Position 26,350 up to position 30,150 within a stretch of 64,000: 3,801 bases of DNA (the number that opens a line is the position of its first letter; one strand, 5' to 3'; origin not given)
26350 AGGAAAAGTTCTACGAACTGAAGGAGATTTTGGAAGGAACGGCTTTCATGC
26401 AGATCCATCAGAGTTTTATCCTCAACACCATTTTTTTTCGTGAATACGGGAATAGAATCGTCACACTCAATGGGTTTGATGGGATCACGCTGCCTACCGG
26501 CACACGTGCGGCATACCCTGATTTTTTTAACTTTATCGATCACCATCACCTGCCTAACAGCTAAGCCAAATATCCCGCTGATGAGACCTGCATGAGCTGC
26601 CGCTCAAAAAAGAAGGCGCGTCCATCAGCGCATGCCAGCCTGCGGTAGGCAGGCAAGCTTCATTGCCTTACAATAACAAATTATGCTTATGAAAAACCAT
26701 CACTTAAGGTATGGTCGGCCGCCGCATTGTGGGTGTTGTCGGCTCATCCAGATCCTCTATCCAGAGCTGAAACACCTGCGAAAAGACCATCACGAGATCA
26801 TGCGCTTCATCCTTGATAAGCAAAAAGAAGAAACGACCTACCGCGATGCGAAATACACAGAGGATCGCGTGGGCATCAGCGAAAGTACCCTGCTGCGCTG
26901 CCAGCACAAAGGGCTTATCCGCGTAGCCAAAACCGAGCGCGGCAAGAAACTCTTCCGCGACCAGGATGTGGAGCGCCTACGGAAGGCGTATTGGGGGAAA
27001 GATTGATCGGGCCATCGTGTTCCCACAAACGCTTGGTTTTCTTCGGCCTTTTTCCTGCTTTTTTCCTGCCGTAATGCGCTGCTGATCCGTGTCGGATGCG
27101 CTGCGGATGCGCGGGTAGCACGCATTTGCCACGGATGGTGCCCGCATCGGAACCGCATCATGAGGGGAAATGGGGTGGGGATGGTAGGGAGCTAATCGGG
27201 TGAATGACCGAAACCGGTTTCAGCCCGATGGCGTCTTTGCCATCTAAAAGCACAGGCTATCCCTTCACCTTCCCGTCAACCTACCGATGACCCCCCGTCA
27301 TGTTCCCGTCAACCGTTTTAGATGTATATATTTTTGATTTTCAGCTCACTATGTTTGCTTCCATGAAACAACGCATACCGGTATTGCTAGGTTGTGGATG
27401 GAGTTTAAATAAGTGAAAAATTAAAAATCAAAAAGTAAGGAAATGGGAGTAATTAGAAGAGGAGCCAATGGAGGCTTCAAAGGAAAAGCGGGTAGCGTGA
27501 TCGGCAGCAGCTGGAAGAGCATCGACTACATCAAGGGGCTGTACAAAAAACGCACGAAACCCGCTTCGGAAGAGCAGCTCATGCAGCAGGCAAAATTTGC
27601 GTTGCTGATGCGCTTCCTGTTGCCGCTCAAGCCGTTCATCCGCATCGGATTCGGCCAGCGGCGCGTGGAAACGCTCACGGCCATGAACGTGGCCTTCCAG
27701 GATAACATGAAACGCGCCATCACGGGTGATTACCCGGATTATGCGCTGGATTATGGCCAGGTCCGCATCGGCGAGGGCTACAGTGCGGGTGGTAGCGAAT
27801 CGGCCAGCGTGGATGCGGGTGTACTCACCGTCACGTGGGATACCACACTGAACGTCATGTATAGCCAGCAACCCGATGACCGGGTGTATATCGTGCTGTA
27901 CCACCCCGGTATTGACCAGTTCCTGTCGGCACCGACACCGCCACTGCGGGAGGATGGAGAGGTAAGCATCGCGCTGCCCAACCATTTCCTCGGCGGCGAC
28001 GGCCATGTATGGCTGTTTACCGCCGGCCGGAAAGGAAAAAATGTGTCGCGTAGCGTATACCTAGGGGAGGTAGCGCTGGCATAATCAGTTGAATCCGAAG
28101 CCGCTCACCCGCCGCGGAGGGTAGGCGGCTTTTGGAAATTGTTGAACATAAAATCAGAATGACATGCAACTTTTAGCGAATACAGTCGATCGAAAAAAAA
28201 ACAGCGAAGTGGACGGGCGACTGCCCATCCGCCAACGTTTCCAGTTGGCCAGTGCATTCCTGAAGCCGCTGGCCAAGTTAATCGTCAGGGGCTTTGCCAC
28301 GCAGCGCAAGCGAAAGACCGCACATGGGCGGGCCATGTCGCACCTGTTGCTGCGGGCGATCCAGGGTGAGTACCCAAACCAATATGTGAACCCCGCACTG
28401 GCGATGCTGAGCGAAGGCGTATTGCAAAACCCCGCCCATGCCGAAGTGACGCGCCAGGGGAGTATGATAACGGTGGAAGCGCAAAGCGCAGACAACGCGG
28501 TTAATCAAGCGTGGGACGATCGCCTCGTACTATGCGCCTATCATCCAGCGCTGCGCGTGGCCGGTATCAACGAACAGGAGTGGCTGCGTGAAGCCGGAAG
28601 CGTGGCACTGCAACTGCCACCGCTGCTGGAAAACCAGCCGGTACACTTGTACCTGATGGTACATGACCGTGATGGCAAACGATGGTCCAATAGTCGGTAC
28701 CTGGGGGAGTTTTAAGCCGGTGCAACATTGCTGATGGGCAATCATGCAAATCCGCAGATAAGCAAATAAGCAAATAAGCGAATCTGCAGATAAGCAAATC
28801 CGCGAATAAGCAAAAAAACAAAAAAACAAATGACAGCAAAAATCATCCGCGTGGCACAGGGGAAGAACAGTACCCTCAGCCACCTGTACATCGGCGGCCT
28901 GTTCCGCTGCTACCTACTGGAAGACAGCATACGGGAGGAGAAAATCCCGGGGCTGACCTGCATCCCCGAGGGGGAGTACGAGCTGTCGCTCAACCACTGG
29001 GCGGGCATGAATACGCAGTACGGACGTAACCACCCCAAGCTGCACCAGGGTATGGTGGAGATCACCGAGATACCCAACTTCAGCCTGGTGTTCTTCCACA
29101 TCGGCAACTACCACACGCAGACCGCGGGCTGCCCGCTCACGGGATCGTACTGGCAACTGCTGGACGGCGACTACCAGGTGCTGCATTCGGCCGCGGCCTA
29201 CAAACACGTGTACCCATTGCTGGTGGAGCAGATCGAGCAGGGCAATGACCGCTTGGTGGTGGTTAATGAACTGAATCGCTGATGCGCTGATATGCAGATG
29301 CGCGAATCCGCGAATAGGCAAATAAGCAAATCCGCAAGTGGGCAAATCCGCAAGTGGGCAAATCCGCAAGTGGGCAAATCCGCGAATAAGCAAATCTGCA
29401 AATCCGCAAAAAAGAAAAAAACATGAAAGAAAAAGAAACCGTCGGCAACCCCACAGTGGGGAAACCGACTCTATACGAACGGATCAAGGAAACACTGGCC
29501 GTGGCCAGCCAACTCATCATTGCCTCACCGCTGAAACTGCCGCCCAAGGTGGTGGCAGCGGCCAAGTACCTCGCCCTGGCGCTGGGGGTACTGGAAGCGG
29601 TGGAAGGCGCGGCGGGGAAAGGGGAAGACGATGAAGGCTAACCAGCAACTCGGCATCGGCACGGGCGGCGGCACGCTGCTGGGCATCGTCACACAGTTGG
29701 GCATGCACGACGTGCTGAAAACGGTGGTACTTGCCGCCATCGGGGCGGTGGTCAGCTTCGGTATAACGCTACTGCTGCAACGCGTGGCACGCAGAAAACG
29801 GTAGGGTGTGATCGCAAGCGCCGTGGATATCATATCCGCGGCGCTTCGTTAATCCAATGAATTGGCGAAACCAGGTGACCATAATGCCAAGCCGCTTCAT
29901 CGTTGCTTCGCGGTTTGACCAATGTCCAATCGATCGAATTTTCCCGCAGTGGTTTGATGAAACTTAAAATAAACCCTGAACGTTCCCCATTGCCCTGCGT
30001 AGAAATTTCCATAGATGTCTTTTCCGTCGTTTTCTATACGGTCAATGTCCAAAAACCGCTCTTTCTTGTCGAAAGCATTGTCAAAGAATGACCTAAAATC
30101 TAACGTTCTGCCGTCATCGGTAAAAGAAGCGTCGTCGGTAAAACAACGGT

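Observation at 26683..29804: Compact HTH / DUF6266 x2 / DUF5675 / two small membrane proteins: lysis-cassette-like island of unknown role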

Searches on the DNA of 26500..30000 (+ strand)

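Call 61: search_rna_families(source=window, start=26500, end=30000, threshold=evalue, max_evalue=1)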
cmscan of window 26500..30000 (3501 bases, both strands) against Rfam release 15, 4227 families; matches with E-value up to 1: 1.
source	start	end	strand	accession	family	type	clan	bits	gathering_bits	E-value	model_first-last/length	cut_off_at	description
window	27162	27310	+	RF02400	Hsp83_3_UTR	Cis-reg;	-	17.1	90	0.054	218-367/470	no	Heat shock protein 83 3' UTR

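Call 91: search_rna_families(source=L092, threshold=gathering)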
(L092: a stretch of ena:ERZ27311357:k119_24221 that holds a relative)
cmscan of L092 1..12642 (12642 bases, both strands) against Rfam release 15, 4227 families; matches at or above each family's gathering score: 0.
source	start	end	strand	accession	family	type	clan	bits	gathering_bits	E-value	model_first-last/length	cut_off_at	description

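Call 107: search_rna_families(sources=[L099, L111, L114, L124, L131, L138, L146], threshold=gathering)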
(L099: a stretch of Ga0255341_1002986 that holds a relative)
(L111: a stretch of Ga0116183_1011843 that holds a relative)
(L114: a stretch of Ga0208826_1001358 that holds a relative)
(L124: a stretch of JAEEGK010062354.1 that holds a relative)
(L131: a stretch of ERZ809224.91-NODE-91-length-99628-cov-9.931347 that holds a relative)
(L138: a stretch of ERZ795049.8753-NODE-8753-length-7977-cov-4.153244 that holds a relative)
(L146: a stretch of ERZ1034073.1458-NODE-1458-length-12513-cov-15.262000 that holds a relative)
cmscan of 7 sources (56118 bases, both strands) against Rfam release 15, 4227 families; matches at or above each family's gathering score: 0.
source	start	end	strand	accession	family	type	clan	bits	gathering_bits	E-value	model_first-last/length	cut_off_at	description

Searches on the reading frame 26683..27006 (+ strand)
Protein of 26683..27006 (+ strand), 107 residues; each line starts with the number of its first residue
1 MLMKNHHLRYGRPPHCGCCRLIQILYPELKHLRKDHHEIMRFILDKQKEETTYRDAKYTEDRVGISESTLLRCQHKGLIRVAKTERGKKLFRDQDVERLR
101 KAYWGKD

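Call 4: search_protein_families(library=pfam, proteins=[window:26683-27006:+], max_evalue=0.1)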
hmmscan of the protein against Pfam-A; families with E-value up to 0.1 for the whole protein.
window:26683-27006:+ (107 aa): 3 families
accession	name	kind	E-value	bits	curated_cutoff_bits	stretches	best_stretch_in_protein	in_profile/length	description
PF13411.12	MerR_1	-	0.00014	22.3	21.6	1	62-101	9-48/69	MerR HTH family regulatory protein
PF13591.12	MerR_2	-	0.0056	16.9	29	1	62-102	9-48/84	MerR HTH family regulatory protein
PF00376.29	MerR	-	0.044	14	28.2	1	62-88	8-35/38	MerR family regulatory protein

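Call 5: search_protein_families(library=phrogs, proteins=[window:26683-27006:+], max_evalue=0.1)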
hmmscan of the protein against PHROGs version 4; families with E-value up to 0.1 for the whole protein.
window:26683-27006:+ (107 aa): 4 families
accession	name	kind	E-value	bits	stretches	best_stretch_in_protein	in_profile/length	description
phrog_2474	-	transcription regulation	0.0036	18.2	1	43-102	38-98/118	MerR-like transcriptional regulator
phrog_66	-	integration and excision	0.019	15.6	1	46-105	86-145/412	excisionase and transcriptional regulator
phrog_10157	-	unknown function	0.062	14.4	1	19-91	9-79/153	-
phrog_3470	-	unknown function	0.065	14.3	0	57-101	10-57/193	-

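Call 63: search_protein_families(library=padloc, proteins=[window:26683-27006:+], max_evalue=0.01)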
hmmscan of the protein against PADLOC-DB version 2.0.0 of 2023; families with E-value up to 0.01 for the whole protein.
window:26683-27006:+ (107 aa): 0 families

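Call 64: search_protein_families(library=ncbifam, proteins=[window:26683-27006:+], max_evalue=0.01)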
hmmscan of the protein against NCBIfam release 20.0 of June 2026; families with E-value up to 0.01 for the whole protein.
window:26683-27006:+ (107 aa): 1 family
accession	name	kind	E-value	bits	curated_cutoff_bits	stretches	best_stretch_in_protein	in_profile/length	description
NF033518.0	transpos_IS607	equivalog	0.004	16.7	110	1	61-100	5-44/187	IS607 family transposase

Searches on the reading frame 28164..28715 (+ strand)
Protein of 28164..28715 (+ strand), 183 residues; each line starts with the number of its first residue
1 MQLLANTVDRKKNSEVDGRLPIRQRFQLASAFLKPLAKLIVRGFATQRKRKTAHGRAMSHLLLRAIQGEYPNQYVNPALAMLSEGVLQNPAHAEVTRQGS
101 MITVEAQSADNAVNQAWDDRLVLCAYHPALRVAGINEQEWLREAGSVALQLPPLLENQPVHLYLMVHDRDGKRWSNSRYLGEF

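Call 4: search_protein_families(library=pfam, proteins=[window:28164-28715:+], max_evalue=0.1)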
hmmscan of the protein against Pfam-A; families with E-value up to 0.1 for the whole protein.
window:28164-28715:+ (183 aa): 1 family
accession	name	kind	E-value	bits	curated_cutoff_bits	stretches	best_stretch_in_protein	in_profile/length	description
PF19781.4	DUF6266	-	2.1e-18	67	23.4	1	11-181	27-198/198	Family of unknown function (DUF6266)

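Call 5: search_protein_families(library=phrogs, proteins=[window:28164-28715:+], max_evalue=0.1)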
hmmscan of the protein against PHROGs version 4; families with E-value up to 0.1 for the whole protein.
window:28164-28715:+ (183 aa): 0 families

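Call 63: search_protein_families(library=padloc, proteins=[window:28164-28715:+], max_evalue=0.01)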
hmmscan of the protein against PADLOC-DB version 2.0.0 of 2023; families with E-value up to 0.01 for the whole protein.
window:28164-28715:+ (183 aa): 0 families

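Call 64: search_protein_families(library=ncbifam, proteins=[window:28164-28715:+], max_evalue=0.01)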
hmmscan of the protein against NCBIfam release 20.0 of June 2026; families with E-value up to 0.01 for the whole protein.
window:28164-28715:+ (183 aa): 0 families
